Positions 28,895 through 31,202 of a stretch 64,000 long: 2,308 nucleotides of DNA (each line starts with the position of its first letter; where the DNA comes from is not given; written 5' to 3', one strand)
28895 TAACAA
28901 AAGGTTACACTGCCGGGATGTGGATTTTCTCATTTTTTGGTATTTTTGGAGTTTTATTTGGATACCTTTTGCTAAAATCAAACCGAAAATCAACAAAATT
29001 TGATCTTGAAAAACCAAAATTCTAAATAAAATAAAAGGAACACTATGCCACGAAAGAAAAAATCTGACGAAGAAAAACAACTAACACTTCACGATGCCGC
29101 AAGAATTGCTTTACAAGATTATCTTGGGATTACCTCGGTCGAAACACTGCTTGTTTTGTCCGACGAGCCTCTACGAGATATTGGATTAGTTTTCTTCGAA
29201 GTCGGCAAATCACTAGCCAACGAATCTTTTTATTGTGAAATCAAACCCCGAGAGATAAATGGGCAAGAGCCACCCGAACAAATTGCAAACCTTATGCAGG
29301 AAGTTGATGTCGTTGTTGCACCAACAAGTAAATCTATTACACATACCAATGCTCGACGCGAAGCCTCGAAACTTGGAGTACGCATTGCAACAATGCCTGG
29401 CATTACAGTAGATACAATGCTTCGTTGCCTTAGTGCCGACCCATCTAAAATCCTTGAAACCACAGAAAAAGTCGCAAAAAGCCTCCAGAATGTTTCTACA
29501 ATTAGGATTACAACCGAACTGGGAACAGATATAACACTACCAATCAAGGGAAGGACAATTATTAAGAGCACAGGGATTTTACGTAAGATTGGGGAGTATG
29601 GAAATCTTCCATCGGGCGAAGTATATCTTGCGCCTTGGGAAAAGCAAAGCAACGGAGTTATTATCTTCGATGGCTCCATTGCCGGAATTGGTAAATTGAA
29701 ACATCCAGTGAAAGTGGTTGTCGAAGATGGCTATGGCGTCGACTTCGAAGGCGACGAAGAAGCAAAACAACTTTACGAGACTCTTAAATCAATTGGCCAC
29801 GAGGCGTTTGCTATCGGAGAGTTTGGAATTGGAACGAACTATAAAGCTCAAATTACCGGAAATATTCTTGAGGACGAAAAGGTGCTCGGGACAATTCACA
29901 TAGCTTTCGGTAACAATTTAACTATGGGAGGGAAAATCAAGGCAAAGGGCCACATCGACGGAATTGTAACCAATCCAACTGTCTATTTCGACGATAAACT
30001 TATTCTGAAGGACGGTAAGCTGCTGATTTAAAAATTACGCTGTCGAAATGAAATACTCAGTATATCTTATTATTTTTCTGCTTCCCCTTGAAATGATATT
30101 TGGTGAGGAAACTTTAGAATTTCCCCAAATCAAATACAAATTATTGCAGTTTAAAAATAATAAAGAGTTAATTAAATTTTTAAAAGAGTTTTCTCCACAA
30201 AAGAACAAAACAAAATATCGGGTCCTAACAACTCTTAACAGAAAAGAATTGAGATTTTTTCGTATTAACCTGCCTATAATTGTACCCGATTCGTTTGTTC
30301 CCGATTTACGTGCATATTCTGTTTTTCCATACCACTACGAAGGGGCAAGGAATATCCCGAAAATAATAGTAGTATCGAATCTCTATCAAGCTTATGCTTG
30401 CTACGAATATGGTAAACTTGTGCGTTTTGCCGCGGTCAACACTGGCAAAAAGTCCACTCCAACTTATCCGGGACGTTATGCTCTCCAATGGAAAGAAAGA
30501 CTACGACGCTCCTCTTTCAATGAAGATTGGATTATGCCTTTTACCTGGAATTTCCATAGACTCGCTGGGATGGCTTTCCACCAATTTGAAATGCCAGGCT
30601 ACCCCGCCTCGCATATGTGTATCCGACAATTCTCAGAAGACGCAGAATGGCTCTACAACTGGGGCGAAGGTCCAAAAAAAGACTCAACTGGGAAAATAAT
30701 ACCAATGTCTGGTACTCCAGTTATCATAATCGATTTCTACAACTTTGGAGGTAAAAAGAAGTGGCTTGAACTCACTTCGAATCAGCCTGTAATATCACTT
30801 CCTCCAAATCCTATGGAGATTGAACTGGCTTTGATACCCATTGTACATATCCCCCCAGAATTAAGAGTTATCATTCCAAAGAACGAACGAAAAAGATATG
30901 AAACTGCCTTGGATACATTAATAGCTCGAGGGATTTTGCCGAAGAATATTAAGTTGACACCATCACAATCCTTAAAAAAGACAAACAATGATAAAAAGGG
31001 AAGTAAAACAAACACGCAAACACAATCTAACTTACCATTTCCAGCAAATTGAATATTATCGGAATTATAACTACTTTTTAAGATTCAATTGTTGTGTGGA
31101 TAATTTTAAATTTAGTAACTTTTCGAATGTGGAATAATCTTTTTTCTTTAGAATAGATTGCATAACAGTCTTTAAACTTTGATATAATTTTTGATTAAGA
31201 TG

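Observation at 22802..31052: Nine-gene co-directional envelope module: hemerythrin, M28 peptidase, SAM-MTase, YfhO, MFS, M29-like aminopeptidase, L,D-transpeptidase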

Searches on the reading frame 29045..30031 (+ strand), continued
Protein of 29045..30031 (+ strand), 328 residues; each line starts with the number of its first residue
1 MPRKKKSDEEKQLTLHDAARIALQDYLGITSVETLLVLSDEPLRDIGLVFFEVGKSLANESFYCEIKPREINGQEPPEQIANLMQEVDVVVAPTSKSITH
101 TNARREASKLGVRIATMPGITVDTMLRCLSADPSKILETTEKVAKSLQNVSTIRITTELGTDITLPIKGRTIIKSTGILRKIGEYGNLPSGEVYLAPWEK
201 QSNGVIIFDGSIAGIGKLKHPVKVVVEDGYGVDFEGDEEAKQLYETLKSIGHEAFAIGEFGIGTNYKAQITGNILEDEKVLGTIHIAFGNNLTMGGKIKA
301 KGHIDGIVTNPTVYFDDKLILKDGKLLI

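Call 75: find_encoding_contigs(protein=P0145, flank=5000, max_places=1)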
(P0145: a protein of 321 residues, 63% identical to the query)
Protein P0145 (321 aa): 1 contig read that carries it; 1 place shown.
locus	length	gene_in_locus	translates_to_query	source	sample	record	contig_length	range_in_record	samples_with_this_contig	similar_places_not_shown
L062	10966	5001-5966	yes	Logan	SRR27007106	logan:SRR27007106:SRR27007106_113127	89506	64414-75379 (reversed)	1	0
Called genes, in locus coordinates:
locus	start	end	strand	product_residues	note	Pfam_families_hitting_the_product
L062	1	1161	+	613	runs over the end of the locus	PF02574:S-methyl_trans, PF02219:MTHFR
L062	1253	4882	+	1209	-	PF02574:S-methyl_trans, PF00809:Pterin_bind, PF02607:B12-binding_2, PF02310:B12-binding, PF02965:Met_synt_B12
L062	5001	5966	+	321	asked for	PF26233:NicX, PF02073:Peptidase_M29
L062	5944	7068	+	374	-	PF03734:YkuD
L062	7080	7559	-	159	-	-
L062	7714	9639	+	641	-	PF02934:GatB_N, PF02938:GAD (weak), PF02637:GatB_Yqey (weak)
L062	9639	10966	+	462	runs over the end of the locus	PF18195:GatD_N, PF00710:Asparaginase, PF17763:Asparaginase_C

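Call 76: find_encoding_contigs(protein=P0234, flank=5000, max_places=1)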
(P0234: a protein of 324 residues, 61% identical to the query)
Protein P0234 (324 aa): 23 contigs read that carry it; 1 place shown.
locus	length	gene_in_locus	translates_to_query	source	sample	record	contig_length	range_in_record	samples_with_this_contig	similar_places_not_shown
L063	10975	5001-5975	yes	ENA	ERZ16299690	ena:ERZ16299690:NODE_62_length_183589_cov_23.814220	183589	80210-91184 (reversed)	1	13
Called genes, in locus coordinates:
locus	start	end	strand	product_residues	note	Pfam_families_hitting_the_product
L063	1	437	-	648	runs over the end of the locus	PF00005:ABC_tran, PF02463:SMC_N (faint), PF13304:AAA_21 (faint), PF12848:ABC_tran_Xtn, PF00005:ABC_tran, PF16326:ABC_tran_CTD (weak)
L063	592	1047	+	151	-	PF02629:CoA_binding (weak), PF13380:CoA_binding_2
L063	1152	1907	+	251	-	PF00106:adh_short, PF08659:KR, PF13561:adh_short_C2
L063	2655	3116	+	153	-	PF01257:2Fe-2S_thioredx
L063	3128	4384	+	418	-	PF01512:Complex1_51K, PF10531:SLBB, PF22461:SLBB_2 (weak), PF10589:NADH_4Fe-4S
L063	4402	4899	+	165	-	-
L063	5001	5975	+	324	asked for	PF26233:NicX, PF02073:Peptidase_M29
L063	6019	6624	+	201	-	PF02545:Maf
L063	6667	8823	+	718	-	PF10459:Peptidase_S46, PF13365:Trypsin_2 (faint)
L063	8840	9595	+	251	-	-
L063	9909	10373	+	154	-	PF01257:2Fe-2S_thioredx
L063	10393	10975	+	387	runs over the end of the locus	PF01512:Complex1_51K, PF10589:NADH_4Fe-4S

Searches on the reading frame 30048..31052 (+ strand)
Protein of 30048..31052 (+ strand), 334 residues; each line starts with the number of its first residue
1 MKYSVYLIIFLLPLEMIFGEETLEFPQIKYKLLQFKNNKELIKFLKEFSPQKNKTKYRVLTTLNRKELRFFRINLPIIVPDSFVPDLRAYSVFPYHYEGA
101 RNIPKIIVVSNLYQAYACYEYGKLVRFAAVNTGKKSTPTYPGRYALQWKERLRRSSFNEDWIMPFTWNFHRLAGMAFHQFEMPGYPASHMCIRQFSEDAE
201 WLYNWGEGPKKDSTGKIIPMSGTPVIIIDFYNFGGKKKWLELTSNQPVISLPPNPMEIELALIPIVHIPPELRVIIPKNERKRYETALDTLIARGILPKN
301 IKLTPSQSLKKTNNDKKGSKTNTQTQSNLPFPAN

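Call 5: search_protein_families(library=pfam, proteins=[window:30048-31052:+], max_evalue=0.01)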
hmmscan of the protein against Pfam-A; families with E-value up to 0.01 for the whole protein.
window:30048-31052:+ (334 aa): 1 family
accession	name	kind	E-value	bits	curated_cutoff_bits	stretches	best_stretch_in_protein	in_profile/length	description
PF03734.19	YkuD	-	3.5e-13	50.8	23.4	1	105-227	2-146/146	L,D-transpeptidase catalytic domain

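Call 6: search_protein_families(library=ncbifam, proteins=[window:30048-31052:+], max_evalue=0.01)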
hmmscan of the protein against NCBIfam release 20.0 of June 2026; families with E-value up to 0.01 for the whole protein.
window:30048-31052:+ (334 aa): 4 families
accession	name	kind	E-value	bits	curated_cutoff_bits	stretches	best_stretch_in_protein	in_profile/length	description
NF004785.0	PRK06132.1-2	subfamily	9.3e-14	51.4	169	1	106-204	64-161/353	hypothetical protein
NF004786.0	PRK06132.1-3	equivalog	2e-10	40.1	329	1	106-204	30-128/418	hypothetical protein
NF009120.0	PRK12472.1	subfamily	6.9e-10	38.3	369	1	104-204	53-152/508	hypothetical protein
NF004787.0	PRK06132.1-4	equivalog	1.5e-08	33.9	409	1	98-203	51-155/347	hypothetical protein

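Call 23: search_solved_structures(query=window:30048-31052:+, max_evalue=0.01, show_alignments=1)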
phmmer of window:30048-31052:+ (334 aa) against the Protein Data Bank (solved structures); distinct sequences matched with E-value up to 0.01: 0.

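Call 41: find_related_loci(query=window:30048-31052:+, collection=metagenome_contigs, flank=10000)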
Query window:30048-31052:+ (334 aa) in metagenome_contigs; peptide patterns used: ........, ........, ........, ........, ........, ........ (x = any residue, [..] = any of these).
184 stretches matched a pattern; 2 encode a relative of the query (tblastn E <= 1e-3); 2 distinct loci.
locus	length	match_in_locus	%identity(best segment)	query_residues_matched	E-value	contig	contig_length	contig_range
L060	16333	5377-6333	71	1-317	8e-159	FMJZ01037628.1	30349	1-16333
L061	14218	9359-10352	75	1-330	4e-128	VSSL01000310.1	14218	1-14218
